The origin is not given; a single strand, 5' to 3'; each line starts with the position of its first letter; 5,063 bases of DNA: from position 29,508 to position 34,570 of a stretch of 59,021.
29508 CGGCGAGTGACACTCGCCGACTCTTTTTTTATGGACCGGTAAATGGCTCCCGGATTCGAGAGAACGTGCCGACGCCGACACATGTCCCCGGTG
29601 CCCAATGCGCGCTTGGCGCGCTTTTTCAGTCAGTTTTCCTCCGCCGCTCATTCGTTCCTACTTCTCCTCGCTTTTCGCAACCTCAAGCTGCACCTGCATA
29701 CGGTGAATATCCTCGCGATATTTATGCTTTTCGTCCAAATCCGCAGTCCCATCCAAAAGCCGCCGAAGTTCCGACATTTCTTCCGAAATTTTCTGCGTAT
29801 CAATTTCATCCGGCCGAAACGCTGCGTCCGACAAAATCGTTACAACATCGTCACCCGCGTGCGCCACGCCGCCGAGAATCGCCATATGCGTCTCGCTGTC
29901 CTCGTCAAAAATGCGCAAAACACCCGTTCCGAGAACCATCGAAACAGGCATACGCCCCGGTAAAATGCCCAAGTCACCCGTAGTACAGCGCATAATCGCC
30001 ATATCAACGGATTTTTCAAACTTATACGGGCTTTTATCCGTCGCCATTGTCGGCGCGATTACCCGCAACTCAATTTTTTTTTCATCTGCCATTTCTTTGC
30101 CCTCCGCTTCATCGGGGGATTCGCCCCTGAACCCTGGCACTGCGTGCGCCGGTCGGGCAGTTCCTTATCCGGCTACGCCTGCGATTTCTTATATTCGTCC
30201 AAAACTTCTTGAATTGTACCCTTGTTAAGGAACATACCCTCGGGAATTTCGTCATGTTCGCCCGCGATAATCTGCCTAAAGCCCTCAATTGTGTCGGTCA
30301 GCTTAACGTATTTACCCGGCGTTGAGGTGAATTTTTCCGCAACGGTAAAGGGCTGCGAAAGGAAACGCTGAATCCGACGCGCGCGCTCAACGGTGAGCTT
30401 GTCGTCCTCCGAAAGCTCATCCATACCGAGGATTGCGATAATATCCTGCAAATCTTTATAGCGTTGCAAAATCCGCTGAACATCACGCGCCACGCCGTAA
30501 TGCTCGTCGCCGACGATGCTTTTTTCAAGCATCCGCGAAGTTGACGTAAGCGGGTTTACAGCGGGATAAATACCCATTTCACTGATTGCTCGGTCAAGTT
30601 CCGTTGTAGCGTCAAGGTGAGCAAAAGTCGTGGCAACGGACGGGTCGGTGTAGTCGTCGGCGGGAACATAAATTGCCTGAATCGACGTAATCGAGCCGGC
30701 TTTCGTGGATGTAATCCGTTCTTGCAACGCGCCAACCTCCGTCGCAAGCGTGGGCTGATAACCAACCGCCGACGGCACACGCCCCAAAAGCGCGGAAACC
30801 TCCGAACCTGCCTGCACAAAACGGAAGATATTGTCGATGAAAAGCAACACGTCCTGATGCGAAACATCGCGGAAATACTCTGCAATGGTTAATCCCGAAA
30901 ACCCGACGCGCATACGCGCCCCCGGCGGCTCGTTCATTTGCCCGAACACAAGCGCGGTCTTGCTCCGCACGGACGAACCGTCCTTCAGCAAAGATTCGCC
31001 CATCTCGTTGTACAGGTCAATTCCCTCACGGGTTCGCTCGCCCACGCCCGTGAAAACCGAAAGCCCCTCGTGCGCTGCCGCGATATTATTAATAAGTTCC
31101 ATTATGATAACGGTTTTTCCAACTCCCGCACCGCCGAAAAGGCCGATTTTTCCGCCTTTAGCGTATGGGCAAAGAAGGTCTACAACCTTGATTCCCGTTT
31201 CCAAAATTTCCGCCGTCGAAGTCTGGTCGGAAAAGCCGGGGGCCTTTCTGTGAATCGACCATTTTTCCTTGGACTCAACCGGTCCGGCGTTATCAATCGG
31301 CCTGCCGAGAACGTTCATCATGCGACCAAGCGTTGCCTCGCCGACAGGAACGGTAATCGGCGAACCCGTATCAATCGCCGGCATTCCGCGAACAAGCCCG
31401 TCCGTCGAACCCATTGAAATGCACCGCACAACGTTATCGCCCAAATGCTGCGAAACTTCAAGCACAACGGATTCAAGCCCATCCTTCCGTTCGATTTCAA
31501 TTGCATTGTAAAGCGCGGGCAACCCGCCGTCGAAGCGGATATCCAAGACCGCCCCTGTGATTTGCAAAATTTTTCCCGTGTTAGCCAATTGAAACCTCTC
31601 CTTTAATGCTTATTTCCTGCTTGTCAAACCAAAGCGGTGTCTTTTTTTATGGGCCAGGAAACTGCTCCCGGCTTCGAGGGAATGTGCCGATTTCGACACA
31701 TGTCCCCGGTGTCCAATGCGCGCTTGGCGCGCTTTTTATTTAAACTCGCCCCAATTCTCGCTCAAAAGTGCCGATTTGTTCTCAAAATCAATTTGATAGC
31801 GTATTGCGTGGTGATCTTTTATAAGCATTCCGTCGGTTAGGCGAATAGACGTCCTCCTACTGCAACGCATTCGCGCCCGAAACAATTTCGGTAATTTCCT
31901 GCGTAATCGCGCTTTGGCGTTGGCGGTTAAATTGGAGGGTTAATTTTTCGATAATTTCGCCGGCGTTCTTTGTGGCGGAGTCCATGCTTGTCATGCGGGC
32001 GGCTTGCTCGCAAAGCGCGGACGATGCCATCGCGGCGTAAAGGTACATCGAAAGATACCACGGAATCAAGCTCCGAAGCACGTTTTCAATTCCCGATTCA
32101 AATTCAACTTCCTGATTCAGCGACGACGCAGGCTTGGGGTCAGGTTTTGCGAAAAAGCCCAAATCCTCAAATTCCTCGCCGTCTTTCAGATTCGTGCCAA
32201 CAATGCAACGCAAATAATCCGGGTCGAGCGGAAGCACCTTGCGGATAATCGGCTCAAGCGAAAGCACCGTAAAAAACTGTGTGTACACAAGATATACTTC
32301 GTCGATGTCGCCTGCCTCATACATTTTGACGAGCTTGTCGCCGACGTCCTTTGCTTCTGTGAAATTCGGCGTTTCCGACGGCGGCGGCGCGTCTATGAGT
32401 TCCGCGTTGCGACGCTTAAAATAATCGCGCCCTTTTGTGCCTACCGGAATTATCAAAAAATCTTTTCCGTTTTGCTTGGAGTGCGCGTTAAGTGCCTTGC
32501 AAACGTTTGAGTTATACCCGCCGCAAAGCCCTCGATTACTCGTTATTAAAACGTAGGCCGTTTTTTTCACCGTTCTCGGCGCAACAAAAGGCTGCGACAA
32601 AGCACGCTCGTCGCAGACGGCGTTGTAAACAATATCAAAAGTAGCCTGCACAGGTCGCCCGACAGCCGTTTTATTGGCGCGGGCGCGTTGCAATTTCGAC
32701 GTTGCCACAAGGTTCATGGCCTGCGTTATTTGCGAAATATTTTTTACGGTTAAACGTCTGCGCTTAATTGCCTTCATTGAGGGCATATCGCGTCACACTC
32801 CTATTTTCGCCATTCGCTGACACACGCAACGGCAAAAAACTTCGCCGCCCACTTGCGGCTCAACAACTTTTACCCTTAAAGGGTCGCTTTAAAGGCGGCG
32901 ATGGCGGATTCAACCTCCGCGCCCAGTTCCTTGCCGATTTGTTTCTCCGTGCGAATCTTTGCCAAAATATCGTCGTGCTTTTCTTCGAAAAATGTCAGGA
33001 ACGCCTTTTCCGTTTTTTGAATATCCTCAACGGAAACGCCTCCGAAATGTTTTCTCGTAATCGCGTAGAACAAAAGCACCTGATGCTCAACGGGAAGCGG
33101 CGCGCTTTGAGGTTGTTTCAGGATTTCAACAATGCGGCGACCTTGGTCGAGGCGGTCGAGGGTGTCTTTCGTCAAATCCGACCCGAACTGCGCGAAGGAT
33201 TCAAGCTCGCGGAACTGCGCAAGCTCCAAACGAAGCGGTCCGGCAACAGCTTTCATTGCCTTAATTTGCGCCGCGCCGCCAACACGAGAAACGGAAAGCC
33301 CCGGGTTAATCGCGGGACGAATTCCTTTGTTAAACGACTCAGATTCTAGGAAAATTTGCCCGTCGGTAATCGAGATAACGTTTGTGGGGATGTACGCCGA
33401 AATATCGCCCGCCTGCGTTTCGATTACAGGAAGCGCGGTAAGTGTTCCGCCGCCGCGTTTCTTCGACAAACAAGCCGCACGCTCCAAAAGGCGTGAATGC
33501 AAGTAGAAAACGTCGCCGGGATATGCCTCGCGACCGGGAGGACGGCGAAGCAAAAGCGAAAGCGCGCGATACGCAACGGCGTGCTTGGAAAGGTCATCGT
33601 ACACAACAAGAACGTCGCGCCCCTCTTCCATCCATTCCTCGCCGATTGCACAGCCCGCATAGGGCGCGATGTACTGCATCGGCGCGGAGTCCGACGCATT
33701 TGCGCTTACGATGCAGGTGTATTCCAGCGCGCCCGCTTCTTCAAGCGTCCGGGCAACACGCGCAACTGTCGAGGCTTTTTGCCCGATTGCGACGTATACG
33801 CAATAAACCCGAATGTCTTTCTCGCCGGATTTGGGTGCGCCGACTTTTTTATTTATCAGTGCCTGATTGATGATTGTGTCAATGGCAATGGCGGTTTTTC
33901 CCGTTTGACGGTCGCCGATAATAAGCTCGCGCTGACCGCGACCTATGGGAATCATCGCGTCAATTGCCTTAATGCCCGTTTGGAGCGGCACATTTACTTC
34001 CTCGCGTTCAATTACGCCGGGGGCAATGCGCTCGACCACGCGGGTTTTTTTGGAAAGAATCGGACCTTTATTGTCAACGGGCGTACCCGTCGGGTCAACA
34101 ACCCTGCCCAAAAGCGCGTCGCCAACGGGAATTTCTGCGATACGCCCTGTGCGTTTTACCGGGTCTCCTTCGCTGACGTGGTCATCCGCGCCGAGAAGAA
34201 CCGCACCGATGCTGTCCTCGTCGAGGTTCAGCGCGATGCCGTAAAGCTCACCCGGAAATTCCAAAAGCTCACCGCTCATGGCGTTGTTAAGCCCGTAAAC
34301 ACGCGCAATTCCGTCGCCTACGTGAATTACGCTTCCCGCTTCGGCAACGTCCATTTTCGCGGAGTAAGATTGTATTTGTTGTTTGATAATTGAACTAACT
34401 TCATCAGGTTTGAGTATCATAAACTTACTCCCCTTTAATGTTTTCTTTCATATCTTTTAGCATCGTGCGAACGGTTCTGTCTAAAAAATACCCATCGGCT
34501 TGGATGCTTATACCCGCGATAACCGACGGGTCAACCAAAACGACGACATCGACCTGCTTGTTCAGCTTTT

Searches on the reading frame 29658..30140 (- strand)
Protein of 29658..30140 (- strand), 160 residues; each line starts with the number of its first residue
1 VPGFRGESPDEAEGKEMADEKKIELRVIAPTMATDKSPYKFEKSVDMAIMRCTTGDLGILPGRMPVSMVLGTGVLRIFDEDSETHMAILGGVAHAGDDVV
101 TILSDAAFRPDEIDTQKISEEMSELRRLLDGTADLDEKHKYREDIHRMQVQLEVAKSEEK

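Call 13: search_protein_families(library=pfam, proteins=[window:29658-30140:-])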
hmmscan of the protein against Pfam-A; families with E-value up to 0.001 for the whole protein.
window:29658-30140:- (160 aa): 1 family
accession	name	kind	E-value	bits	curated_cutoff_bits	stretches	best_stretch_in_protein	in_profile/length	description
PF02823.21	ATP-synt_DE_N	-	6.1e-14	52.2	27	1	41-107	13-80/80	ATP synthase, Delta/Epsilon chain, beta-sandwich domain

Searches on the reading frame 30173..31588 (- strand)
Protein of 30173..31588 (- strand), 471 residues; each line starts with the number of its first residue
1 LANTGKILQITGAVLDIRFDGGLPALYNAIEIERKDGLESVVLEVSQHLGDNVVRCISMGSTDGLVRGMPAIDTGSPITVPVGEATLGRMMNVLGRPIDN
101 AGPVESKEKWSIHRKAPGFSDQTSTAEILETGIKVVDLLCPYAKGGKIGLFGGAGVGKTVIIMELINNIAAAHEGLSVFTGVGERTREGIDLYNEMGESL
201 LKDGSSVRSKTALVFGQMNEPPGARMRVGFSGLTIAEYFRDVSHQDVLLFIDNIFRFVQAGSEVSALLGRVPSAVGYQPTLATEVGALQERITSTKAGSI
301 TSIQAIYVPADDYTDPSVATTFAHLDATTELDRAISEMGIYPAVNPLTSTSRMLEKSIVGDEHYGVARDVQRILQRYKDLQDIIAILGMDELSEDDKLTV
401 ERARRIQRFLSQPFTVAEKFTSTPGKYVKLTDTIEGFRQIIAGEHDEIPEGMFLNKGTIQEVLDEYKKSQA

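Call 14: search_protein_families(library=pfam, proteins=[window:30173-31588:-])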
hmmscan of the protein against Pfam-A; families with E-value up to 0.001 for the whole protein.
window:30173-31588:- (471 aa): 3 families
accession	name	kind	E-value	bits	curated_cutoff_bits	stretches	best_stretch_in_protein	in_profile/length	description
PF00006.31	ATP-synt_ab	-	1.5e-67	227.8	29.5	1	132-351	1-213/213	ATP synthase alpha/beta family, nucleotide-binding domain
PF02874.29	ATP-synt_ab_N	-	1.1e-18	68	20.9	1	7-75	1-69/69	ATP synthase alpha/beta family, beta-barrel domain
PF22919.1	ATP-synt_VA_C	-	7.8e-18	64.8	24.7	1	356-435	5-86/101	C-terminal domain of V and A type ATP synthase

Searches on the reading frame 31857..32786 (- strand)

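Call 13: search_protein_families(library=pfam, proteins=[window:31857-32786:-])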
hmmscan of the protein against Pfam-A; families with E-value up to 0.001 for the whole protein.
window:31857-32786:- (309 aa): 1 family
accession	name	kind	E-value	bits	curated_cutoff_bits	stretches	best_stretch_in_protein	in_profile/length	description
PF00231.24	ATP-synt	-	4e-87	293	39.9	1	3-308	1-285/285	ATP synthase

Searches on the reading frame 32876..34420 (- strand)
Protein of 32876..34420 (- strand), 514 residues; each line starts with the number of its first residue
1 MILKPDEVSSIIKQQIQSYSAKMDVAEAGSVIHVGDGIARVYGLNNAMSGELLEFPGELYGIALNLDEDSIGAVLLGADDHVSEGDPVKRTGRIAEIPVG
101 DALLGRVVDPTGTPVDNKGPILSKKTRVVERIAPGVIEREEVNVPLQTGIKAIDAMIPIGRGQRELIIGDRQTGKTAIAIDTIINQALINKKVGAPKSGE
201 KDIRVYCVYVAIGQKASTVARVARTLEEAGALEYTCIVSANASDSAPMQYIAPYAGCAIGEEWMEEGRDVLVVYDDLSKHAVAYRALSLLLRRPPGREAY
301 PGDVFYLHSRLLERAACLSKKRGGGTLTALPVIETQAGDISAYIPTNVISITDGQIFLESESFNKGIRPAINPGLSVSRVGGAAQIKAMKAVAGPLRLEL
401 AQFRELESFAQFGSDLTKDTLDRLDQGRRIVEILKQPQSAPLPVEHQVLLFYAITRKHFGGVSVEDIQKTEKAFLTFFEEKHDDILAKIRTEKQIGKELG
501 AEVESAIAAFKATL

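Call 62: search_protein_families(library=pfam, proteins=[window:32876-34420:-], max_evalue=0.0001)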
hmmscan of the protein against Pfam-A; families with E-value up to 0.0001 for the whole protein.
window:32876-34420:- (514 aa): 3 families
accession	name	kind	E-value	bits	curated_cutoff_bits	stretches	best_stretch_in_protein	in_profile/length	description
PF00006.31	ATP-synt_ab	-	3.5e-79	265.8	29.5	1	149-378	1-213/213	ATP synthase alpha/beta family, nucleotide-binding domain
PF00306.32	ATP-synt_ab_C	-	3.6e-43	147.4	27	1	385-510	1-126/126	ATP synthase alpha/beta chain, C terminal domain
PF02874.29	ATP-synt_ab_N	-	5.4e-18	65.7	20.9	1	25-92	2-69/69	ATP synthase alpha/beta family, beta-barrel domain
